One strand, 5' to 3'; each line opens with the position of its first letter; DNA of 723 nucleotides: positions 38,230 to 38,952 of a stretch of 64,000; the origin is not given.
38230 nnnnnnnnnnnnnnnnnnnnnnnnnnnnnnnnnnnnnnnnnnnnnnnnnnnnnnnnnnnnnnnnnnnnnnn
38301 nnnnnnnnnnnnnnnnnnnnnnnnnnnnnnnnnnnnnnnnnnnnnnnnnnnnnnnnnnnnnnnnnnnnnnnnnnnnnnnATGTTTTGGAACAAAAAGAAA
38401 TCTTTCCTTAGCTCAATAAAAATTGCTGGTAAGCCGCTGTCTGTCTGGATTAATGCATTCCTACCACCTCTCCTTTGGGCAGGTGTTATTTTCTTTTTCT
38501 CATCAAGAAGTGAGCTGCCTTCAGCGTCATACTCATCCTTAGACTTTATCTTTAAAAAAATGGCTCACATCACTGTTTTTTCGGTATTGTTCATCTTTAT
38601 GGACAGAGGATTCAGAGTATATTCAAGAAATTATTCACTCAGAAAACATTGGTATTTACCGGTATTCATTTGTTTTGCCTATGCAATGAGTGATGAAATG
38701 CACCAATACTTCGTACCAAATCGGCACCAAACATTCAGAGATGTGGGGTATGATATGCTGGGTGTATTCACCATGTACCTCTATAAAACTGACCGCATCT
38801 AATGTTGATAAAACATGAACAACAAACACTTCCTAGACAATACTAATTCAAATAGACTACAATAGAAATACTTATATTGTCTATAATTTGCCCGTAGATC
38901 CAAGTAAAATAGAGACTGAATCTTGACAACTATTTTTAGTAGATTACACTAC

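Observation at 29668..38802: Surface glycosylation module: GtrB-like polyprenyl-P glycosyltransferase + two GT-C-type membrane proteins + GT2 + LTD and VanZ proteins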

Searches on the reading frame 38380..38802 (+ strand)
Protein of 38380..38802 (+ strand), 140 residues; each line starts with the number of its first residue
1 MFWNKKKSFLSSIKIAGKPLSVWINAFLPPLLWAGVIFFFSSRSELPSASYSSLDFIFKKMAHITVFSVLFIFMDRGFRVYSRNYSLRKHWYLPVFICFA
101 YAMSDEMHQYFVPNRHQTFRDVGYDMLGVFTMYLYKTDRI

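Call 4: search_protein_families(library=pfam, proteins=[window:38380-38802:+], max_evalue=0.01)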
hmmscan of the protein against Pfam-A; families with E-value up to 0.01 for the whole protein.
window:38380-38802:+ (140 aa): 1 family
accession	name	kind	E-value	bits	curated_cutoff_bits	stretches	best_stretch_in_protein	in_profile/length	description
PF04892.17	VanZ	-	3.8e-12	47.4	30.1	1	31-134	6-120/126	VanZ like family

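Call 5: search_protein_families(library=ncbifam, proteins=[window:38380-38802:+], max_evalue=0.01)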
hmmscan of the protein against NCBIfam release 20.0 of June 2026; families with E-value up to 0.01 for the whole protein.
window:38380-38802:+ (140 aa): 1 family
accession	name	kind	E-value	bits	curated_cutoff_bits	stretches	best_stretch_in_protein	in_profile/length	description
NF037970.1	vanZ_1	subfamily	2.6e-19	69.9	20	1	33-129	1-109/109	VanZ family protein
